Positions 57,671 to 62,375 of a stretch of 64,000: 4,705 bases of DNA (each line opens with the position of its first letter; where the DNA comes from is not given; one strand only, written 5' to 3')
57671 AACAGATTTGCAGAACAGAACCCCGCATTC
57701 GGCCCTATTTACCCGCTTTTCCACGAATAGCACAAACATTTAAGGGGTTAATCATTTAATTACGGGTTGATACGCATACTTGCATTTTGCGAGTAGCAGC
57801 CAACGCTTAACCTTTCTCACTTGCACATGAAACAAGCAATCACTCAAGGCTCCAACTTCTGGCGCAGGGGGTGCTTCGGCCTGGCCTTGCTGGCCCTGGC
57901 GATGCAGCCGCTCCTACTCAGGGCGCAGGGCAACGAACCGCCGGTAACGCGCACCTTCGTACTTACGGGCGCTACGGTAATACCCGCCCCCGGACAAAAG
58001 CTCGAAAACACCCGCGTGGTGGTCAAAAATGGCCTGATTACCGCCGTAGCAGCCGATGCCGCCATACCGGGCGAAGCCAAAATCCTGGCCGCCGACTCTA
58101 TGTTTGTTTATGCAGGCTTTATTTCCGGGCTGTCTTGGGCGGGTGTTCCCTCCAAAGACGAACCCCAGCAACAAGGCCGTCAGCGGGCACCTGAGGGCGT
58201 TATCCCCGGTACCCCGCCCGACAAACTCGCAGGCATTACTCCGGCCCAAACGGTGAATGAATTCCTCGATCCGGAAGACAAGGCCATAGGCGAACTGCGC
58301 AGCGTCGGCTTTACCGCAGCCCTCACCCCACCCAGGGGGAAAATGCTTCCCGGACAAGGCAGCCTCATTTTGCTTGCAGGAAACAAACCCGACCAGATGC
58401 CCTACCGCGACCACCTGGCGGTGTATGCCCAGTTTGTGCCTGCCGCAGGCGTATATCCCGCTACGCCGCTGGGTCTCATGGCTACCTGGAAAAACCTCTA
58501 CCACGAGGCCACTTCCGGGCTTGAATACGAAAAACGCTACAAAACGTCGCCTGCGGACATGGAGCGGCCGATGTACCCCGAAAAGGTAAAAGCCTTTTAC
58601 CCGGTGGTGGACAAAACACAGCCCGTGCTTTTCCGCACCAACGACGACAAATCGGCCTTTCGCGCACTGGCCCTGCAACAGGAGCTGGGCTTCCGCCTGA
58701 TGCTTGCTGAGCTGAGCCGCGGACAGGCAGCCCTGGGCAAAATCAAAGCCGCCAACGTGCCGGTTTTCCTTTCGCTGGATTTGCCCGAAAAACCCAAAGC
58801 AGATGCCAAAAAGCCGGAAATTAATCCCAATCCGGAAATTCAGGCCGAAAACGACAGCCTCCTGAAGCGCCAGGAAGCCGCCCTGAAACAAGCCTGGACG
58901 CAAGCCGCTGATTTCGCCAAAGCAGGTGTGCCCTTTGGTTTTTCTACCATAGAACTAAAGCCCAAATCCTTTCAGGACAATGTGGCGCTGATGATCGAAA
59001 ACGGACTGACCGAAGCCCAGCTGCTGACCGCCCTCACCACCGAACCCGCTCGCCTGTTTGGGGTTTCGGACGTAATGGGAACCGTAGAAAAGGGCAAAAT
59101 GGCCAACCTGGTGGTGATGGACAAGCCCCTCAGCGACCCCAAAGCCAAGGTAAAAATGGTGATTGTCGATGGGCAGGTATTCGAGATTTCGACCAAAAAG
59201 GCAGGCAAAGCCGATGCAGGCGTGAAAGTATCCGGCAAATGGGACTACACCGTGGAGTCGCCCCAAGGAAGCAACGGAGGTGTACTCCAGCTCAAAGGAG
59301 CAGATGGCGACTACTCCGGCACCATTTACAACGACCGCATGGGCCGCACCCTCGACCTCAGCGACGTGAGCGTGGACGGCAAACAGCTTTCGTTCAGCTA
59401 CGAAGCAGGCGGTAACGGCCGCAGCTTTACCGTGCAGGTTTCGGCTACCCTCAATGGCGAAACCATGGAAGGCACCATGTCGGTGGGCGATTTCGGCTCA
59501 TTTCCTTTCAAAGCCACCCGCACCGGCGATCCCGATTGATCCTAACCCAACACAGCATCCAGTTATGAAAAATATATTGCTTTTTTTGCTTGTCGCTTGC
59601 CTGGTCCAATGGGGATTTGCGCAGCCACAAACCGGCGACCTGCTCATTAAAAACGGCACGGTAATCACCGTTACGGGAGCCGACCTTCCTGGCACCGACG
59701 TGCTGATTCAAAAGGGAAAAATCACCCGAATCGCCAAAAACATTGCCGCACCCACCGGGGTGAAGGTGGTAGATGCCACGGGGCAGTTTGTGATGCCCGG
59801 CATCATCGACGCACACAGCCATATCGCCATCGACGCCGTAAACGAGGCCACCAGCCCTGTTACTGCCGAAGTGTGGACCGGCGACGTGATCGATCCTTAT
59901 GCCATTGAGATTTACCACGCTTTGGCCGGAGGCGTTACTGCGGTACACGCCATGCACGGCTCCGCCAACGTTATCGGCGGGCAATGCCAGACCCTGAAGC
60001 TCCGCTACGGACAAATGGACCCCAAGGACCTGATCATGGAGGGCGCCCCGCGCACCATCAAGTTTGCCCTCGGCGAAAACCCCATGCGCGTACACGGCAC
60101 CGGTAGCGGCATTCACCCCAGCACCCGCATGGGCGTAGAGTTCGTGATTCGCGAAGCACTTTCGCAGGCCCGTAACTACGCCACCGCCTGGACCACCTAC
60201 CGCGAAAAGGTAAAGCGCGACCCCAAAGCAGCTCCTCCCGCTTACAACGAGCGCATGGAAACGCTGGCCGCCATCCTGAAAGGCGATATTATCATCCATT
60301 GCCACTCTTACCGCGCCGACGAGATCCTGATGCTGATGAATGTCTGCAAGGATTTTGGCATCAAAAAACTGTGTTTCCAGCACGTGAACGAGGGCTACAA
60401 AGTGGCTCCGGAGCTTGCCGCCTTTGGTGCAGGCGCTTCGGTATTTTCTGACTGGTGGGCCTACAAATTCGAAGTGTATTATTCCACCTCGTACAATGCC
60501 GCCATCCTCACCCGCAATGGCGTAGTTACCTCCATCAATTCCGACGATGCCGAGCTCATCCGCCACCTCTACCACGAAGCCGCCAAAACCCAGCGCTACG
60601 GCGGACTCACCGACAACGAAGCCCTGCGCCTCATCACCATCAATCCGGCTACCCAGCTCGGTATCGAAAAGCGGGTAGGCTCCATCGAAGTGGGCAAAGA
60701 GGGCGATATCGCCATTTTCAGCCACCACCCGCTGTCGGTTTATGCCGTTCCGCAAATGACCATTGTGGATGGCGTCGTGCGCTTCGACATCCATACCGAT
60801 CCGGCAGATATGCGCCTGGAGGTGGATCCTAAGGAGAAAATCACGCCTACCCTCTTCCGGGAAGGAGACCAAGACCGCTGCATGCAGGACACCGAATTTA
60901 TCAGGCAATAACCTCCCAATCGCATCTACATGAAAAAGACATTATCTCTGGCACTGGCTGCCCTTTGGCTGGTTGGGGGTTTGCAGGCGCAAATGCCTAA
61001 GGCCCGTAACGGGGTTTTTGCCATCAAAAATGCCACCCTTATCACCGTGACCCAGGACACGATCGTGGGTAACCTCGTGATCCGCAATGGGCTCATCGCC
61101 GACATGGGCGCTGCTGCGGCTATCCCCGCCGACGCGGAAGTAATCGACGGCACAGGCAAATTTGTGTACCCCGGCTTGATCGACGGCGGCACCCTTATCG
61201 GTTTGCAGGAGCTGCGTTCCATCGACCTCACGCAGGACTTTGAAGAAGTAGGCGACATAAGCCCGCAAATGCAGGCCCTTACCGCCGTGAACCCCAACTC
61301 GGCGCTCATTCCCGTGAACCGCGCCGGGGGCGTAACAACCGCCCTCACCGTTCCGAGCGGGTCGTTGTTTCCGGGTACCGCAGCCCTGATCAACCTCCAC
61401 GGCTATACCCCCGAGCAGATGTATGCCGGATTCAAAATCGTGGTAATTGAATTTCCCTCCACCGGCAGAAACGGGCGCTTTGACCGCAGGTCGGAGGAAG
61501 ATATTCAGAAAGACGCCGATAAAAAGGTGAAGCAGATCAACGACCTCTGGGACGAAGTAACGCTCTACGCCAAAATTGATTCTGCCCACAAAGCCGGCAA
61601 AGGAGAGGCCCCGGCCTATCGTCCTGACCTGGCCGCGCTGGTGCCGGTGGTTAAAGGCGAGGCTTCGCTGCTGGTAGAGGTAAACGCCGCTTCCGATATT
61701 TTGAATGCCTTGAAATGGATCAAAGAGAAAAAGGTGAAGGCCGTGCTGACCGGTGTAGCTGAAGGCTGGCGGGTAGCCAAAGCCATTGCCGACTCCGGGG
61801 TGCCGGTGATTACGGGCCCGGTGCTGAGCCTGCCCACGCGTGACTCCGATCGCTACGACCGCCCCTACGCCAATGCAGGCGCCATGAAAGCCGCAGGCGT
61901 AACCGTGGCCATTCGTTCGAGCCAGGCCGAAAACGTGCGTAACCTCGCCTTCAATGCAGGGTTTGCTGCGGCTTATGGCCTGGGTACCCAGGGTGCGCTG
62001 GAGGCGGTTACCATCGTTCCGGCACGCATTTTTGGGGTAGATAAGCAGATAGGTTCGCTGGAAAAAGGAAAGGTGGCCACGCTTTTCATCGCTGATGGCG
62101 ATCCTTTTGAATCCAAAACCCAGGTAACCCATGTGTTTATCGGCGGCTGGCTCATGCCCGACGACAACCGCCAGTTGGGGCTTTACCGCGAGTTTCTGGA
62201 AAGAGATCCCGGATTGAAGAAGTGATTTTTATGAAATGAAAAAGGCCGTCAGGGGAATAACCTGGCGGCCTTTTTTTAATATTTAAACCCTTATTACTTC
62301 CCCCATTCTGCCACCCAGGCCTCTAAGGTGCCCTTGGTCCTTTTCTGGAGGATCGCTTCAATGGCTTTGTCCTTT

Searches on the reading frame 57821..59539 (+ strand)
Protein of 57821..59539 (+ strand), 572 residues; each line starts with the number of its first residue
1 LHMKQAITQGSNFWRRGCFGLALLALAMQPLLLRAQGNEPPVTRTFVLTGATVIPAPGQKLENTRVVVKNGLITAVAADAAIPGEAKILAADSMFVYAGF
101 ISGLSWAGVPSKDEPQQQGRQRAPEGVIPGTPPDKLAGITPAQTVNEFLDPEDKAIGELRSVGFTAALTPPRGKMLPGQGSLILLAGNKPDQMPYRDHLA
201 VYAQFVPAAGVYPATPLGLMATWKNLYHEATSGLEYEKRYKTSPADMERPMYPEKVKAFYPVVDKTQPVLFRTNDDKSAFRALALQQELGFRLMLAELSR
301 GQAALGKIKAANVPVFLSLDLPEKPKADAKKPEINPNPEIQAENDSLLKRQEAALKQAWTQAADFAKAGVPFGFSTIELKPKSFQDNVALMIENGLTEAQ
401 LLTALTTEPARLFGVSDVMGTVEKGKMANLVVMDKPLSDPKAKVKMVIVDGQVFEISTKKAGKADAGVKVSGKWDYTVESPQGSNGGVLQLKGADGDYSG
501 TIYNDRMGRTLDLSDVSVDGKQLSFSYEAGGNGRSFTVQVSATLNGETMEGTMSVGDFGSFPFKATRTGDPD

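Call 18: search_protein_families(library=pfam, proteins=[window:57821-59539:+], max_evalue=0.001)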
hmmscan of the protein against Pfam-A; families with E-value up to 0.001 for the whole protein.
window:57821-59539:+ (572 aa): 2 families
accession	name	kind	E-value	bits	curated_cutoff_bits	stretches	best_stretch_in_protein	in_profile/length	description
PF01979.26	Amidohydro_1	-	3.5e-10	40.1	25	1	347-453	220-344/345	Amidohydrolase family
PF07969.17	Amidohydro_3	-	9.3e-08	32.4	29.7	1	390-453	401-470/472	Amidohydrolase family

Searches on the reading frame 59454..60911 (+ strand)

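Call 18: search_protein_families(library=pfam, proteins=[window:59454-60911:+], max_evalue=0.001)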
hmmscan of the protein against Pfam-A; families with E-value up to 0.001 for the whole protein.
window:59454-60911:+ (485 aa): 2 families
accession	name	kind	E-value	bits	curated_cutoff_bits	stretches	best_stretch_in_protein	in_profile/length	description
PF07969.17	Amidohydro_3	-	8.6e-18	65.5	29.7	2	347-443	357-471/472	Amidohydrolase family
PF01979.26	Amidohydro_1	-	1e-17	64.9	25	1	349-441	235-343/345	Amidohydrolase family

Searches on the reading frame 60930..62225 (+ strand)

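Call 18: search_protein_families(library=pfam, proteins=[window:60930-62225:+], max_evalue=0.001)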
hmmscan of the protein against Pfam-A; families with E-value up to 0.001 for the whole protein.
window:60930-62225:+ (431 aa): 2 families
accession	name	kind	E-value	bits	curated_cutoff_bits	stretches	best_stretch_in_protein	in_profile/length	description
PF01979.26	Amidohydro_1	-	2.4e-08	34.1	25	1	313-406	232-342/345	Amidohydrolase family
PF07969.17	Amidohydro_3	-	2.2e-06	27.8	29.7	1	356-406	412-468/472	Amidohydrolase family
